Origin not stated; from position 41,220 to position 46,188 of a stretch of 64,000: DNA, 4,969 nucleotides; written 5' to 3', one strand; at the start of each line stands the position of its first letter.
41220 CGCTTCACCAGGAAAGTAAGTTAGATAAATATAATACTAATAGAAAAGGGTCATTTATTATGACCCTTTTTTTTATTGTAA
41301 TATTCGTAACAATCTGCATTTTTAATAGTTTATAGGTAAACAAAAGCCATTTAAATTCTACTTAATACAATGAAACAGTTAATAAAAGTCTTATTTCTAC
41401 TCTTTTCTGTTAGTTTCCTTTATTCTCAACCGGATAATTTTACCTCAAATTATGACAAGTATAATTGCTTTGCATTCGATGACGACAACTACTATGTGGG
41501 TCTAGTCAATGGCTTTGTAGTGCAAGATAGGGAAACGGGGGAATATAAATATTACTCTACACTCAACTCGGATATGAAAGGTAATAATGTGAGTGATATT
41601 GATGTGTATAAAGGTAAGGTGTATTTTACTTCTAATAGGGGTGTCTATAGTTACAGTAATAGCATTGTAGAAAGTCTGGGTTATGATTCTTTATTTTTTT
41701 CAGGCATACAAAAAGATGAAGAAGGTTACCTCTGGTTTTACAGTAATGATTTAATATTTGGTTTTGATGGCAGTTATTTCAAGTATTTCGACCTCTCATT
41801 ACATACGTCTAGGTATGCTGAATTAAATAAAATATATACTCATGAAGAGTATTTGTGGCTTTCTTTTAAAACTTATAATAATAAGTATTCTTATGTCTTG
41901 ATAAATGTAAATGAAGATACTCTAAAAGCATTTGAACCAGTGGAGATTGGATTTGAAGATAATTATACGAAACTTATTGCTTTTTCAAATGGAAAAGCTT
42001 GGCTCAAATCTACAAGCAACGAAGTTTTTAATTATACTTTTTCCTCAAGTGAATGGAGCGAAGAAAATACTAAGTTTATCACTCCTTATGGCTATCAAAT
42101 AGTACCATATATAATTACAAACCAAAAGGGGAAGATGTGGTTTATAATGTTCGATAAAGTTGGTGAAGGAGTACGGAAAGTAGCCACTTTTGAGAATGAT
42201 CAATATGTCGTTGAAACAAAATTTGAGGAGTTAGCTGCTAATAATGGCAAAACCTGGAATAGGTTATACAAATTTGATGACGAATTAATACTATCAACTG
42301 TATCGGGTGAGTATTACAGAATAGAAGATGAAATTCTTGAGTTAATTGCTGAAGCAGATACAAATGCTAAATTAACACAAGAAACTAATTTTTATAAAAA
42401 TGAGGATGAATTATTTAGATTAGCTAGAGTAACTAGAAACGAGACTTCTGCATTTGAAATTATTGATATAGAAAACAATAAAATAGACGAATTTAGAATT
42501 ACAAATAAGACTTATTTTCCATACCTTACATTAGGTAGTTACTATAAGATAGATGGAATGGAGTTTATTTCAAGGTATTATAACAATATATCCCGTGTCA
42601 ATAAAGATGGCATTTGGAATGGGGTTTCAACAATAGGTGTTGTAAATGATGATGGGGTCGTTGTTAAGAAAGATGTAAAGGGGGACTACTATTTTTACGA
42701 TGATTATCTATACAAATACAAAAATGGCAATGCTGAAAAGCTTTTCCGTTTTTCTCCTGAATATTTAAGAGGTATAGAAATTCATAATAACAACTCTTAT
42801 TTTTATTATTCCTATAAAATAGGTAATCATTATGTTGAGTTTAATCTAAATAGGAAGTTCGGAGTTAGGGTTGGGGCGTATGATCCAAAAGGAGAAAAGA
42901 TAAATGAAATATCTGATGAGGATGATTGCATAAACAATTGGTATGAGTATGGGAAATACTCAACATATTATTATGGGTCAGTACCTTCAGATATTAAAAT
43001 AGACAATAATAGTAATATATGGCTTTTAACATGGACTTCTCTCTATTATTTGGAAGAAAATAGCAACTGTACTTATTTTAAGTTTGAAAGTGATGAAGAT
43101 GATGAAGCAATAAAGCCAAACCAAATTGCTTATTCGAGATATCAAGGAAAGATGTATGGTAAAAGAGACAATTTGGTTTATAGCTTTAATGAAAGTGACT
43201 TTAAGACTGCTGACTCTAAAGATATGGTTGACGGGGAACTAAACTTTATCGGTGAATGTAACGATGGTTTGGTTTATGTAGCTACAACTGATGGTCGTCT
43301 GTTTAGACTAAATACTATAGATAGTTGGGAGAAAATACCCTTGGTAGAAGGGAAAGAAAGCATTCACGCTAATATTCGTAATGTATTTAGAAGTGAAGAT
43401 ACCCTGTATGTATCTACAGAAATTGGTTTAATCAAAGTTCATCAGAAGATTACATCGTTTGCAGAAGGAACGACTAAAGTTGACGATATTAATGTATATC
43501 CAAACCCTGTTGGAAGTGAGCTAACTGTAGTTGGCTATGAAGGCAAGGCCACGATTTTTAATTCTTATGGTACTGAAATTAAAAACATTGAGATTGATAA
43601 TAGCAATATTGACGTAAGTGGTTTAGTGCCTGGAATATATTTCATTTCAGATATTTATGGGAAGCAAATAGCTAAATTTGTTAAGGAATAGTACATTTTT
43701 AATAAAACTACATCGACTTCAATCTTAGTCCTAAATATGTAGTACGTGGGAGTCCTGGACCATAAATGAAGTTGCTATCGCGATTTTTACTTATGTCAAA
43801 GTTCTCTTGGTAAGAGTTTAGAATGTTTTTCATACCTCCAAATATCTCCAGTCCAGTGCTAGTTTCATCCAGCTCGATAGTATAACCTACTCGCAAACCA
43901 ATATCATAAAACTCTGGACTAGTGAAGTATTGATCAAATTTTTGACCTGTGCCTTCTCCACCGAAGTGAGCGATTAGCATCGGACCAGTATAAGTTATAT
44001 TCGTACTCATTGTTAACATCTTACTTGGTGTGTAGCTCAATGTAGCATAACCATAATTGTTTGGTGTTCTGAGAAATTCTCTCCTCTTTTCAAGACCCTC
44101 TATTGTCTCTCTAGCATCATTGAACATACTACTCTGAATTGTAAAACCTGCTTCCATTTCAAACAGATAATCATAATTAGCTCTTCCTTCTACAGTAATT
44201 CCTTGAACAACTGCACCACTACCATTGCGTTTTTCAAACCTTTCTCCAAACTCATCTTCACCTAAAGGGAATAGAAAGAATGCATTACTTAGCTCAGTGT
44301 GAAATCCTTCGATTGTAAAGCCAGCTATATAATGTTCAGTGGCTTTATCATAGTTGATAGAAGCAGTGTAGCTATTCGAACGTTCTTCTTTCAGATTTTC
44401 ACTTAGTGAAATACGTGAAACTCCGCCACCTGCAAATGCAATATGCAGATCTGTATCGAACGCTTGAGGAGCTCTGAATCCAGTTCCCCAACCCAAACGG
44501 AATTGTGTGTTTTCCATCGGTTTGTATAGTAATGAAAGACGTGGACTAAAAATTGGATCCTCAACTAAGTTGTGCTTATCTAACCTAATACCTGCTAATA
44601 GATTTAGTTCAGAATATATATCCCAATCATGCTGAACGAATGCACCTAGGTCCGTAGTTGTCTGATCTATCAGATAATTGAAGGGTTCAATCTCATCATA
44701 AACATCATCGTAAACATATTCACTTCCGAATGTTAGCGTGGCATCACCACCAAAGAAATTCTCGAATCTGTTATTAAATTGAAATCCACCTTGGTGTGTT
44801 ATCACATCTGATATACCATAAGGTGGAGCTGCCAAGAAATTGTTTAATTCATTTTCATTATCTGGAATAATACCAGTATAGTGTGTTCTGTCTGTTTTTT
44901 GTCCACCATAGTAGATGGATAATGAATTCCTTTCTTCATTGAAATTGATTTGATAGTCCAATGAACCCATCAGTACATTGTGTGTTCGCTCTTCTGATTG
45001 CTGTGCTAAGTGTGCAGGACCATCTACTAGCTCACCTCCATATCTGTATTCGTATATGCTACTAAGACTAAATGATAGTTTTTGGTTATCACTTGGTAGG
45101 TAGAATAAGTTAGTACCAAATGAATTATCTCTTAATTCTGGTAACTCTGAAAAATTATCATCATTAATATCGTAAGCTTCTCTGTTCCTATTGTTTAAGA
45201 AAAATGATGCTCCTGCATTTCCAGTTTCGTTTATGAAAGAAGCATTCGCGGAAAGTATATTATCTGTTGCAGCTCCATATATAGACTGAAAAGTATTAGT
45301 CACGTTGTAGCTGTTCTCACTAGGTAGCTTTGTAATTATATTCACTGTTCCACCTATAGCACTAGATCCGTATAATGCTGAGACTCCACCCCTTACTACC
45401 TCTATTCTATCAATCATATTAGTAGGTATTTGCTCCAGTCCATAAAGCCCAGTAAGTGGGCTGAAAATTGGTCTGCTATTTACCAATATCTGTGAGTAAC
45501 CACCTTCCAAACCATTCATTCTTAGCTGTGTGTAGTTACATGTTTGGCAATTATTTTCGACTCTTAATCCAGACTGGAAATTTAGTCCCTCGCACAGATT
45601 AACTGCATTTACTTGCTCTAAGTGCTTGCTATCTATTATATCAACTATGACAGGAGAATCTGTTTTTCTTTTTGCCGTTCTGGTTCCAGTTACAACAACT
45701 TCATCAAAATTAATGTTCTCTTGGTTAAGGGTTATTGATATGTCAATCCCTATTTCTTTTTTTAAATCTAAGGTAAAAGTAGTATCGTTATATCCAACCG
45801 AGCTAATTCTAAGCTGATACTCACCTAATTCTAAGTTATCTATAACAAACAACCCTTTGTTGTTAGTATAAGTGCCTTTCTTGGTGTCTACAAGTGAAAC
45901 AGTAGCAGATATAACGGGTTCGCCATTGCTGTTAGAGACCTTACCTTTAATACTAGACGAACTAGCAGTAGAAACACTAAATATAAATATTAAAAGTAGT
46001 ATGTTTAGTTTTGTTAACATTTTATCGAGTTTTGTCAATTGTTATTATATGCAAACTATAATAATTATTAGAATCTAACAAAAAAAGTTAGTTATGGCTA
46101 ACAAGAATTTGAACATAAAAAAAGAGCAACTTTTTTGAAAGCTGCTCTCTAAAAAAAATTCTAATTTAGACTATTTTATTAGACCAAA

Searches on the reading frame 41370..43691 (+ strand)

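Call 6: search_protein_families(library=pfam, proteins=[window:41370-43691:+], max_evalue=0.01)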
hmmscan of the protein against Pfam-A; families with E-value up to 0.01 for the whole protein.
window:41370-43691:+ (773 aa): 1 family
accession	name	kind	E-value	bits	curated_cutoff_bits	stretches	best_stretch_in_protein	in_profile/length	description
PF18962.6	Por_Secre_tail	-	6.5e-07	30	27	1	709-760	1-61/75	Secretion system C-terminal sorting domain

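Call 70: search_protein_families(library=ncbifam, proteins=[window:41370-43691:+], max_evalue=0.001)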
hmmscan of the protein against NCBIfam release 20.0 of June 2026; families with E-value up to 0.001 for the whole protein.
window:41370-43691:+ (773 aa): 1 family
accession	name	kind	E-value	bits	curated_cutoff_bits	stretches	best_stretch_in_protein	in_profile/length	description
TIGR04183.1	Por_Secre_tail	domain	2.2e-05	24.3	23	1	709-772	1-71/72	T9SS type A sorting domain-containing protein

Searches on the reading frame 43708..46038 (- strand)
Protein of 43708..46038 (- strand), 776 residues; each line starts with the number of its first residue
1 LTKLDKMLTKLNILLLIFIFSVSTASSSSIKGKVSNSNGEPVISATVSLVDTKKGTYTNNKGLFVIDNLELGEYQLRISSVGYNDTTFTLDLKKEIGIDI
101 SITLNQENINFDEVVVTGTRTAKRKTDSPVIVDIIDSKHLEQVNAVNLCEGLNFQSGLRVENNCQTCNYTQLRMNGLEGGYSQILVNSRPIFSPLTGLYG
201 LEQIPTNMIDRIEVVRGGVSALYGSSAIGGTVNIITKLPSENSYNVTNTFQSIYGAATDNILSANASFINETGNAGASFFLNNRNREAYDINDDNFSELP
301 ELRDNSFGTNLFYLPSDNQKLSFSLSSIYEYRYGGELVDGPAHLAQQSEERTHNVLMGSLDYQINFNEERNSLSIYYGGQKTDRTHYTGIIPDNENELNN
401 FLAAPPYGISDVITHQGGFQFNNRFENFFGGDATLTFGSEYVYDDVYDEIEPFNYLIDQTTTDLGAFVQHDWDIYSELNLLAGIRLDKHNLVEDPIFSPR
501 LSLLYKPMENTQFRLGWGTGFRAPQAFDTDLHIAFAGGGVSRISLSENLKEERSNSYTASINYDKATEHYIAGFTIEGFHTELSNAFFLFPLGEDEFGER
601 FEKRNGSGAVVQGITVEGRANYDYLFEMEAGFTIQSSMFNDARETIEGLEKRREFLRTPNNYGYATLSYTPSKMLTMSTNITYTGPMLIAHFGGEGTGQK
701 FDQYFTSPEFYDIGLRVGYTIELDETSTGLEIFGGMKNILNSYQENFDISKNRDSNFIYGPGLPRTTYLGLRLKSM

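Call 6: search_protein_families(library=pfam, proteins=[window:43708-46038:-], max_evalue=0.01)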
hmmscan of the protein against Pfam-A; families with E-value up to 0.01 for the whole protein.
window:43708-46038:- (776 aa): 6 families
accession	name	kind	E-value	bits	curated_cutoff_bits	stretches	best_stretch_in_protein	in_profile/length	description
PF00593.30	TonB_dep_Rec_b-barrel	-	1.1e-30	108.3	27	1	302-739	9-436/436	TonB dependent receptor-like, beta-barrel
PF13715.12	CarbopepD_reg_2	-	2e-19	69.9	32.2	1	30-116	1-88/88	CarboxypepD_reg-like domain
PF07715.20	Plug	-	3e-19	69.9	23.9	1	125-231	2-107/107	TonB-dependent Receptor Plug Domain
PF13620.12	CarboxypepD_reg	-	6.7e-14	52.4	32.3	1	29-100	1-79/82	Carboxypeptidase regulatory-like domain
PF08308.17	PEGA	-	0.0058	17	20.8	0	67-108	30-71/71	PEGA domain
PF09430.16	EMC7_beta-sandw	-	0.0065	17.1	26.6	0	45-95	10-62/122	ER membrane protein complex subunit 7, beta-sandwich domain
